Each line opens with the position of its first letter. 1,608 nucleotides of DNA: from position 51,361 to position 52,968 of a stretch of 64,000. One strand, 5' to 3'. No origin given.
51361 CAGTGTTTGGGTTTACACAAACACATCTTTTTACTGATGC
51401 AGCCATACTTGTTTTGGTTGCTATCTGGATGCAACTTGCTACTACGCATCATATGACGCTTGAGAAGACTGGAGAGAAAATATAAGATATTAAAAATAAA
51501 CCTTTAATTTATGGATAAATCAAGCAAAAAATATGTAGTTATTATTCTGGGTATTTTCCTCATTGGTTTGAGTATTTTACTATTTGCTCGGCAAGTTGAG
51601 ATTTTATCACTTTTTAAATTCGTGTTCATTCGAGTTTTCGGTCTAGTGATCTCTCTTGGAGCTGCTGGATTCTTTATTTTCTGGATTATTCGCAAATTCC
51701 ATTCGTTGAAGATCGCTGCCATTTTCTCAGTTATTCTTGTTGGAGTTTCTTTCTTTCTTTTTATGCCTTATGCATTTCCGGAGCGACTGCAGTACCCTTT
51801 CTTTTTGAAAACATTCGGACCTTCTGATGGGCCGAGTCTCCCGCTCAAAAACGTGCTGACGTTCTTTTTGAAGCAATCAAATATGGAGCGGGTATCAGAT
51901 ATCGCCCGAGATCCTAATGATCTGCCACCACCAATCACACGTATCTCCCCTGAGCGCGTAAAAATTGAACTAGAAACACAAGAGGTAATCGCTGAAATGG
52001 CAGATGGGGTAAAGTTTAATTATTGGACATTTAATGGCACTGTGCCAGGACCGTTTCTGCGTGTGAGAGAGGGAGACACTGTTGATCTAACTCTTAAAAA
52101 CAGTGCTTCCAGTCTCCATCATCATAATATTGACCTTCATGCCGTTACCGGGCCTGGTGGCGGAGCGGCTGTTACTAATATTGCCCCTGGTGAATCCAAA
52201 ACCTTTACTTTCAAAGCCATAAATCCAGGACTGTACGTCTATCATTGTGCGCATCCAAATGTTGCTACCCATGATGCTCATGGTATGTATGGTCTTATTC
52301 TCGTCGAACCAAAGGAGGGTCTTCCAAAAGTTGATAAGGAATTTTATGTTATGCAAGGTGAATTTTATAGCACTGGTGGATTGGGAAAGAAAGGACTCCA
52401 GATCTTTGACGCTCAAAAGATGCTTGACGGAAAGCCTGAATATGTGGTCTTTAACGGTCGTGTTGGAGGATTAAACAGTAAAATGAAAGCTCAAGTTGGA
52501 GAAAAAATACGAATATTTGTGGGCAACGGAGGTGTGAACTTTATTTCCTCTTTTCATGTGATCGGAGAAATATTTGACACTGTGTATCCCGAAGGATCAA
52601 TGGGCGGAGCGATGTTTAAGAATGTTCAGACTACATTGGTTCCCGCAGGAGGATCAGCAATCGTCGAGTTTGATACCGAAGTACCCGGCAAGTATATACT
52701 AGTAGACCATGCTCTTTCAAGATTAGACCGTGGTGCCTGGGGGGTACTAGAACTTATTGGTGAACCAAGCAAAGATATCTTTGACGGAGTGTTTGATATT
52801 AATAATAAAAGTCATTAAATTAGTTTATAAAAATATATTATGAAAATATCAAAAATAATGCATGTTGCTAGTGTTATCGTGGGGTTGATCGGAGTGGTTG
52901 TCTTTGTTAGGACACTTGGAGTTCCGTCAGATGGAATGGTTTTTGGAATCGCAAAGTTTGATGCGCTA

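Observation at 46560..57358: Copper island with a NirK-type nitrite reductase and a csoR promoter carrying a perfect palindromic operator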

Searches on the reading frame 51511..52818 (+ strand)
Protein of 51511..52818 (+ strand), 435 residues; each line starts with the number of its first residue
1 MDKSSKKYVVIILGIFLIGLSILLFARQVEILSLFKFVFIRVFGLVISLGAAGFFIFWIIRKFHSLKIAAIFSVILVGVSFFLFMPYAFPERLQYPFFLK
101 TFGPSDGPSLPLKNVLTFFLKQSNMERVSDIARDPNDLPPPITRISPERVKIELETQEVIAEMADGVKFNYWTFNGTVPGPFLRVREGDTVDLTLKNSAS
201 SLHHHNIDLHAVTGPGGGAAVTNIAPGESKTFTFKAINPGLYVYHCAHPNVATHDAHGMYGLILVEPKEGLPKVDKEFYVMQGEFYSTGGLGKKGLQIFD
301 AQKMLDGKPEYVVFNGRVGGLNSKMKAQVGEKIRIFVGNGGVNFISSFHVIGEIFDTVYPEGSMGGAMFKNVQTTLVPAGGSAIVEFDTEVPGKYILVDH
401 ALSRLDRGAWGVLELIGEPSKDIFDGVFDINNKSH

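Call 6: search_protein_families(library=pfam, proteins=[window:51511-52818:+], max_evalue=0.01)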
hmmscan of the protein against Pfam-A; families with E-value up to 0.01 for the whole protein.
window:51511-52818:+ (435 aa): 4 families
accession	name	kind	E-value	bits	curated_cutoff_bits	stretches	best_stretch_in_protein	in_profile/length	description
PF07732.21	Cu-oxidase_3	-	7.7e-16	58.7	21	1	158-269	4-118/119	Multicopper oxidase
PF07731.20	Cu-oxidase_2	-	1.8e-10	41.1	20.4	1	175-268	24-136/137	Multicopper oxidase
PF13473.12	Cupredoxin_1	-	0.00013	22.4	27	1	183-247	37-93/104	Cupredoxin-like domain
PF00127.26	Copper-bind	-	0.0021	18.9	21.2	1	224-266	64-99/99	Copper binding proteins, plastocyanin/azurin family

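Call 8: search_protein_families(library=ncbifam, proteins=[window:51511-52818:+], max_evalue=0.01)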
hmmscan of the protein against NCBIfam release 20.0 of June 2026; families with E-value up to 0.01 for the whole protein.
window:51511-52818:+ (435 aa): 11 families
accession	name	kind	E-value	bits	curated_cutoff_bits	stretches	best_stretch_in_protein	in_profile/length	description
TIGR02376.1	Cu_nitrite_red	equivalog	2.4e-99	332.7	296.3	1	126-427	4-322/326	copper-containing nitrite reductase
TIGR01480.1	copper_res_A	subfamily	4.3e-15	55.2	478.95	1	152-282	48-178/593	copper resistance system multicopper oxidase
TIGR03388.1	ascorbase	equivalog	4.7e-12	45.3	614.8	1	163-317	14-173/542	L-ascorbate oxidase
NF008205.1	PRK10965.1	equivalog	1.9e-10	40.2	525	1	135-269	31-167/529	multicopper oxidase CueO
TIGR03389.1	laccase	equivalog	5.8e-10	38.6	558.9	1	172-288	25-147/539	laccase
TIGR04246.1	nitrous_NosZ_Gp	equivalog_domain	6e-05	21.5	625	1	178-267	496-578/578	Sec-dependent nitrous-oxide reductase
NF008135.0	PRK10883.1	equivalog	8.1e-05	21.3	581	1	156-268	52-166/471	cell division protein FtsP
TIGR03095.1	rusti_cyanin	equivalog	0.00025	21.3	146.7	0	159-265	31-147/148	rusticyanin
TIGR02657.1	amicyanin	equivalog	0.002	18.5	110.2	1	181-249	11-74/83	amicyanin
TIGR03390.1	ascorbOXfungal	equivalog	0.0045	15.6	445.35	1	173-322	31-184/538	L-ascorbate oxidase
TIGR03096.1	nitroso_cyanin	equivalog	0.009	15.8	142.85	0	179-249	59-122/135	nitrosocyanin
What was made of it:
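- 51511..52818 (+): nirK: class II (AniA-like) copper nitrite reductase with a hydrophobic N-terminal membrane anchor (residues about 8-86) and a conserved linker (about 86-133). Call 8: TIGR02376, 332.7 bits against a cut-off of 296.3.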

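Call 9: search_solved_structures(query=window:51511-52818:+, show_alignments=2)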
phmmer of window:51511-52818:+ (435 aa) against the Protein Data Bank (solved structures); distinct sequences matched with E-value up to 0.001: 220 (the best 60 are shown).
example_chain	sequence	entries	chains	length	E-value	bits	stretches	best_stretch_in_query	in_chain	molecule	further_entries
1kbv_A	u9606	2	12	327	2.8e-106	359.3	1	134-423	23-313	Major outer membrane protein PAN 1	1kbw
2dv6_A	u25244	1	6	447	7.2e-106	357.9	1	129-421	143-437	Nitrite reductase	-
5tb7_A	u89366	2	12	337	7.6e-106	357.9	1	134-423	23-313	Nitrite reductase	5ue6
9fui_A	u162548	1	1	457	1.2e-105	357.2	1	130-426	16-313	Copper-containing nitrite reductase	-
6qpt_A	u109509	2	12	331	1.2e-105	357.2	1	130-426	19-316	Copper-containing nitrite reductase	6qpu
9fom_A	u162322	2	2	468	1.3e-105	357.1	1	130-426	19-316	Copper-containing nitrite reductase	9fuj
9fuh_A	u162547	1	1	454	3.1e-105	355.8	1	130-426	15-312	Copper-containing nitrite reductase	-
2yqb_A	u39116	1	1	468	3.1e-105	355.8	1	130-426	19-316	COPPER-CONTAINING NITRITE REDUCTASE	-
7qq2_A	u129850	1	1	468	3.4e-105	355.7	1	130-426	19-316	Copper-containing nitrite reductase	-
6qpv_A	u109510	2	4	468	3.5e-105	355.7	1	130-426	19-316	Copper-containing nitrite reductase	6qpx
6qq1_A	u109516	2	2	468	3.5e-105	355.7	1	130-426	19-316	Copper-containing nitrite reductase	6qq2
3ziy_A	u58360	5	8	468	3.5e-105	355.7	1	130-426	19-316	COPPER-CONTAINING NITRITE REDUCTASE | Nitrite reductase, copper-containing | Nitrite reductase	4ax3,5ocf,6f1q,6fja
6qpz_A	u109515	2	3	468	3.5e-105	355.7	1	130-426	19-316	Copper-containing nitrite reductase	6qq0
3zbm_A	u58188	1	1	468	3.6e-105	355.6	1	130-426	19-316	COPPER-CONTAINING NITRITE REDUCTASE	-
8qgf_A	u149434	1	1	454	8.2e-105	354.5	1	130-426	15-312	Copper-containing nitrite reductase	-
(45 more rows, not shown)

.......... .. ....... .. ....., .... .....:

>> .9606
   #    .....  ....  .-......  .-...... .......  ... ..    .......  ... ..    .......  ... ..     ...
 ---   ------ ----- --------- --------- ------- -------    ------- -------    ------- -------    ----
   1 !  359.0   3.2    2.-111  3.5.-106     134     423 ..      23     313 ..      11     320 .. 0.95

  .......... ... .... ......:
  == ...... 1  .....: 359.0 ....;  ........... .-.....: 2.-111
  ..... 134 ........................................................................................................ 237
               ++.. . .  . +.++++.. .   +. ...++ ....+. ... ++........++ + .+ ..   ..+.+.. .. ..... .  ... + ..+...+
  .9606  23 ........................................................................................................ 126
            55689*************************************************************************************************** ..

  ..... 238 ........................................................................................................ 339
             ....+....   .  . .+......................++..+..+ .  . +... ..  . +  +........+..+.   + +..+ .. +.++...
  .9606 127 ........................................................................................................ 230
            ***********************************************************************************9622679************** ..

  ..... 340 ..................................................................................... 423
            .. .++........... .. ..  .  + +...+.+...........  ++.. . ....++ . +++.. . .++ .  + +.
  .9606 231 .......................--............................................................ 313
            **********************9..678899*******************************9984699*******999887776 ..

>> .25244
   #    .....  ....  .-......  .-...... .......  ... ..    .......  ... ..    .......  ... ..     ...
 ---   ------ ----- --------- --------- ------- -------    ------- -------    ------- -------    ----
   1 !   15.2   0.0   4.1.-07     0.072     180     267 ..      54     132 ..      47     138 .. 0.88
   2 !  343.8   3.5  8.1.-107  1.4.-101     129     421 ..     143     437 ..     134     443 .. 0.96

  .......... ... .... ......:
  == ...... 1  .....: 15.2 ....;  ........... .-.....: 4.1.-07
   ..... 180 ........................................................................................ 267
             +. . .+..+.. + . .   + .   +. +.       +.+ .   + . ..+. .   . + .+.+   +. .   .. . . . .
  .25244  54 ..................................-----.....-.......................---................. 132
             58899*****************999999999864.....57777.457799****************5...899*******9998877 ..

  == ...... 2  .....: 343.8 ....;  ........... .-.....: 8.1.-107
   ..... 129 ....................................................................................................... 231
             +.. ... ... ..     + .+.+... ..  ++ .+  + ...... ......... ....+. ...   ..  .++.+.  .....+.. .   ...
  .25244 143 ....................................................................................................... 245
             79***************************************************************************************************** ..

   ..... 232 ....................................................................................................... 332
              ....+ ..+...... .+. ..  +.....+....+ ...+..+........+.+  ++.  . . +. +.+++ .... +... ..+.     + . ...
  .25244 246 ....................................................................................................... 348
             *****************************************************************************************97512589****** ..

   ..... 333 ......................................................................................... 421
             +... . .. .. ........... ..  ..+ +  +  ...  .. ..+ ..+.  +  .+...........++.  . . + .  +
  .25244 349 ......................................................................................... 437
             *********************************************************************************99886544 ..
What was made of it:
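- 51511..52818 (+): Call 9: AniA 1kbv, E 2.8e-106.
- On Copper-containing nitrite reductase NirK (TIGR02376): Call 9: aligns end to end with AniA 1kbv (residues 134-423).
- Checked: It matches Neisseria AniA 1kbv with E 2.8e-106 (call 9).
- The alignment with AniA, printed in call 9, shows identical residues at most positions over 290 residues.
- Tried and rejected: Generic multicopper oxidase reading of the 435-aa ORF: rejected (calls 8, 9).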

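Call 10: find_encoding_contigs(protein=window:51511-52818:+, flank=10000, max_places=10)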
Protein window:51511-52818:+ (435 aa): 3 contigs read that carry it; 2 places shown.
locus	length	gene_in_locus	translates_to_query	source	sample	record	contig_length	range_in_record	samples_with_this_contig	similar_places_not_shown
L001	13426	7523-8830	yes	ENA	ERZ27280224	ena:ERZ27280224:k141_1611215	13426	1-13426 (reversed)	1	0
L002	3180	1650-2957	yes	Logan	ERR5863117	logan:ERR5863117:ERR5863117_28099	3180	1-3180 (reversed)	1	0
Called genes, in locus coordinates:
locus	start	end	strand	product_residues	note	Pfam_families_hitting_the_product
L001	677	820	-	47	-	-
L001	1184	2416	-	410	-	PF00270:DEAD, PF04851:ResIII (weak), PF00271:Helicase_C, PF16124:RecQ_Zn_bind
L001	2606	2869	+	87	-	PF02583:Trns_repr_metal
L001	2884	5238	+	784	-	PF00403:HMA, PF00122:E1-E2_ATPase, PF00702:Hydrolase, PF08282:Hydrolase_3 (faint)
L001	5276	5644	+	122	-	PF09997:DUF2238 (weak)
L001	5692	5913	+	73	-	-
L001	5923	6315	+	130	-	PF13787:HXXEE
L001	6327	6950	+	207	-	PF13628:DUF4142, PF03713:DUF305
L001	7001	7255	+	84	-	PF04945:YHS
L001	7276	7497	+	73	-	-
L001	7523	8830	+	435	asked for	PF07731:Cu-oxidase_2 (weak), PF07732:Cu-oxidase_3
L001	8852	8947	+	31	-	-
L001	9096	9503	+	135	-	-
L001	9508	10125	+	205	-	-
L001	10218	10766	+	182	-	PF13310:Virulence_RhuM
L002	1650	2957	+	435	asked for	PF07731:Cu-oxidase_2 (weak), PF07732:Cu-oxidase_3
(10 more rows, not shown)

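Call 13: find_homologous_proteins(query=window:51511-52818:+, max_evalue=1e-30)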
Query window:51511-52818:+ (435 aa): 8000 proteins with E <= 1e-30 among 8000 candidates; the best 120 are listed.
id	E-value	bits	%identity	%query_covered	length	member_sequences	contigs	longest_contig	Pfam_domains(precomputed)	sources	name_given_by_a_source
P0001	5.7e-291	983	100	100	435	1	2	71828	PF07731.21,PF07732.22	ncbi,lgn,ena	-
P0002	4.6e-247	838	90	94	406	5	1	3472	PF07731.21,PF13473.13,PF07732.22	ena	-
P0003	2.7e-230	783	84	92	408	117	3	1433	PF07731.21,PF07732.22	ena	-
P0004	2.4e-217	740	78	93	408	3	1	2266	PF07731.21,PF07732.22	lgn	-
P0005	2.2e-210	717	76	93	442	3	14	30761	PF07731.21,PF13473.13,PF07732.22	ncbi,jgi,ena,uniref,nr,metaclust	ncbi:MAG: nitrite reductase, copper-containing [Candidatus Doudnabacteria bacterium RIFCSPHIGHO2_02_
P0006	6.9e-201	686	71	93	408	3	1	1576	PF07731.21,PF07732.22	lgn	-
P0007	1.7e-196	672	72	93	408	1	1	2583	PF07731.21,PF07732.22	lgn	-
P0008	8.2e-195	666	71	93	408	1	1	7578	PF07731.21,PF13473.13,PF07732.22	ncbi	-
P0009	2.8e-194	664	69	92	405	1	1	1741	PF07731.21,PF07732.22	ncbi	-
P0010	6.0e-194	663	72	91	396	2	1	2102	PF07731.21,PF13473.13,PF07732.22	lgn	-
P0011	4.2e-193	660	70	93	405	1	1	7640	PF07731.21,PF07732.22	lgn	-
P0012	4.7e-190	650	69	93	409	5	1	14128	PF07731.21,PF07732.22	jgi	jgi:nitrite reductase (NO-forming)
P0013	2.8e-189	648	69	94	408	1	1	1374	PF07731.21,PF07732.22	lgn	-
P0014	8.3e-189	646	67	94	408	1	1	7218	PF07731.21,PF07732.22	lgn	-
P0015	1.4e-187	642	67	93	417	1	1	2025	PF07731.21,PF07732.22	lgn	-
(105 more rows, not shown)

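Call 16: find_related_loci(query=A2, collection=genome_contigs, flank=10000)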
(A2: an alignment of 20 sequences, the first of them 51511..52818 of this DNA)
Query A2 (435 aa) in genome_contigs; peptide patterns used: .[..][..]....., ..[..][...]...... (x = any residue, [..] = any of these).
419 stretches matched a pattern; 398 encode a relative of the query (tblastn E <= 1e-3); the best 80 are kept; 80 distinct loci.
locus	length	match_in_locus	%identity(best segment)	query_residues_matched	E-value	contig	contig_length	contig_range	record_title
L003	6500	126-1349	82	28-435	0e+0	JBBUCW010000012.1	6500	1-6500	MAG: Patescibacteria group bacterium isolate H51-bin166_1 H51_bin166_1_000000000012, whole genome shotgun sequence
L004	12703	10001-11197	85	29-427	0e+0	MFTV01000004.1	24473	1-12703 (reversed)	MAG: Candidatus Nomurabacteria bacterium RIFCSPHIGHO2_02_40_30 rifcsphigho2_02_sub10_scaffold_151, whole genome shotgun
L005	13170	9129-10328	83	28-427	0e+0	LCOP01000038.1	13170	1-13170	MAG: Parcubacteria group bacterium GW2011_GWA1_47_8 UY07_C0038, whole genome shotgun sequence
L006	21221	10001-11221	81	29-435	0e+0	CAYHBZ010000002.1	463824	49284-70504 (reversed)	MAG TPA_asm: uncultured Gammaproteobacteria bacterium isolate ERP119702_co3_79 genome assembly, contig: NODE_3_length_46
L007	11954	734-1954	80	29-435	0e+0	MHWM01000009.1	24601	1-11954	MAG: Candidatus Zambryskibacteria bacterium RIFCSPLOWO2_02_FULL_39_14 rifcsplowo2_02_scaffold_2165, whole genome shotgun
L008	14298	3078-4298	79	29-435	0e+0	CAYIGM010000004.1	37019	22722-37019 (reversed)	MAG TPA_asm: uncultured Candidatus Saccharibacteria bacterium isolate ERP119705_co22_125 genome assembly, contig: NODE_8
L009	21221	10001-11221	79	29-435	0e+0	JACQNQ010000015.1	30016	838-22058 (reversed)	MAG: Candidatus Zambryskibacteria bacterium isolate NC_groundwater_1259_Ag_S-0.1um_40_87 S_p1_S3_coassembly_k141_879209,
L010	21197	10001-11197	78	28-426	0e+0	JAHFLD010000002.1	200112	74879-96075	MAG: Candidatus Harrisonbacteria bacterium isolate nzgw425 NODE_36_length_200113_cov_8.748335, whole genome shotgun sequ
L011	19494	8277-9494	76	29-434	0e+0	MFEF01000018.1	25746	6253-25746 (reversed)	MAG: Candidatus Doudnabacteria bacterium RIFCSPHIGHO2_01_48_18 rifcsphigho2_01_sub10_scaffold_3296, whole genome shotgun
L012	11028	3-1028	85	84-425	0e+0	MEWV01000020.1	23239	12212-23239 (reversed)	MAG: Candidatus Adlerbacteria bacterium RIFCSPHIGHO2_02_FULL_54_18 rifcsphigho2_02_scaffold_6886, whole genome shotgun s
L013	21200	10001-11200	68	31-430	0e+0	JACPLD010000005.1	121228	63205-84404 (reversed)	MAG: Candidatus Kaiserbacteria bacterium isolate NC_groundwater_512_Ag_S-0.1um_55_27 S35_SO-1_scaffold_237658, whole gen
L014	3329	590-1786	68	31-429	0e+0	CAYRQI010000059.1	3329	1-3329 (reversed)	MAG TPA_asm: uncultured Candidatus Saccharibacteria bacterium isolate SRP124282_co5_37 genome assembly, contig: NODE_680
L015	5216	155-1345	67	33-429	0e+0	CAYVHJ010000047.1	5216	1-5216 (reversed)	MAG TPA_asm: uncultured Candidatus Saccharibacteria bacterium isolate SRP269290_co2_340 genome assembly, contig: NODE_24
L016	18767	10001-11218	64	29-434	0e+0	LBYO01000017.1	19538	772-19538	MAG: Parcubacteria group bacterium GW2011_GWA1_40_21 UT90_C0017, whole genome shotgun sequence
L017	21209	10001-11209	65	28-428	0e+0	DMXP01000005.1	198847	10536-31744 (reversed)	MAG TPA_asm: Candidatus Yonathbacteria bacterium isolate UBA11698 contig_1461, whole genome shotgun sequence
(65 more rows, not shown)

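Call 67: search_dna_similar(query=window:51511-52818:+, collection=plasmids, mode=protein, max_rows=12)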
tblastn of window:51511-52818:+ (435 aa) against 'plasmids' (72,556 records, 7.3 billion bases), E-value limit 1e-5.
Records with a match: 3640; places in all: 4098; records where one place covers at least 80% of the query: 80.
Best place of each record, by identity: 60-80% 1; <60% 3639.
By first word of the organism name: Klebsiella 2002; Escherichia 160; Enterobacter 139; Ralstonia 138; Salmonella 99; Rhizobium 91; Phaeobacter 81; Sinorhizobium 80; Pseudosulfitobacter 66; Citrobacter 52; and 184 more.
By predicted mobility (MOB-suite, as given by PLSDB): conjugative 1813; non-mobilizable 1452; mobilizable 375.
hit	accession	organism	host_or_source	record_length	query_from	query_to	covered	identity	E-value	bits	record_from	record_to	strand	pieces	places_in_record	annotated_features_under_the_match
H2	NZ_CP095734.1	Methylophaga pinxianii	pure culture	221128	29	431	93%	57.6%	5e-147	469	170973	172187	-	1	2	nirK: copper-containing nitrite reductase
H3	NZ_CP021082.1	Deinococcus ficus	Ficus religiosa L.,cell ...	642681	131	426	68%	60.1%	9e-103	342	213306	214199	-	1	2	nirK: copper-containing nitrite reductase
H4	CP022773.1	Ralstonia solanacearum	Solanum tuberosum,single cell,Potato ...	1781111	76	426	81%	50.3%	6e-91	308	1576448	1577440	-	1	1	nirK: nitrite reductase, copper-containing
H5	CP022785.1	Ralstonia solanacearum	Solanum tuberosum,single cell,Potato ...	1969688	76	426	81%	50.3%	6e-91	308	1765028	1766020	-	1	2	nirK: nitrite reductase, copper-containing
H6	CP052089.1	Ralstonia solanacearum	tomato,cell culture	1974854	76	426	81%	50.3%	6e-91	308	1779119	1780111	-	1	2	none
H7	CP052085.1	Ralstonia solanacearum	tomato,cell culture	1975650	76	426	81%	50.3%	6e-91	308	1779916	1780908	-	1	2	none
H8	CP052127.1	Ralstonia solanacearum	tomato,cell culture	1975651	76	426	81%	50.3%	6e-91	308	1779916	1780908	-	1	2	nirK: nitrite reductase, copper-containing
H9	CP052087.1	Ralstonia solanacearum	tomato,cell culture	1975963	76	426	81%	50.3%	6e-91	308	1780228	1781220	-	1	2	nirK: nitrite reductase, copper-containing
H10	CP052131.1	Ralstonia solanacearum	tomato,cell culture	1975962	76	426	81%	50.3%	6e-91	308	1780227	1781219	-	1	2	nirK: nitrite reductase, copper-containing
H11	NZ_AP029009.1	Ralstonia pseudosolanacearum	-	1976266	76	426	81%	50.3%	6e-91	308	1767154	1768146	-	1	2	none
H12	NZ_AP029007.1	Ralstonia pseudosolanacearum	-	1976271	76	426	81%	50.3%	6e-91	308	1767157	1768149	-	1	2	none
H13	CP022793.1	Ralstonia solanacearum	Solanum tuberosum,single cell,Potato ...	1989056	76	426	81%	50.3%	6e-91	308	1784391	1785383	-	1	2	nirK: nitrite reductase, copper-containing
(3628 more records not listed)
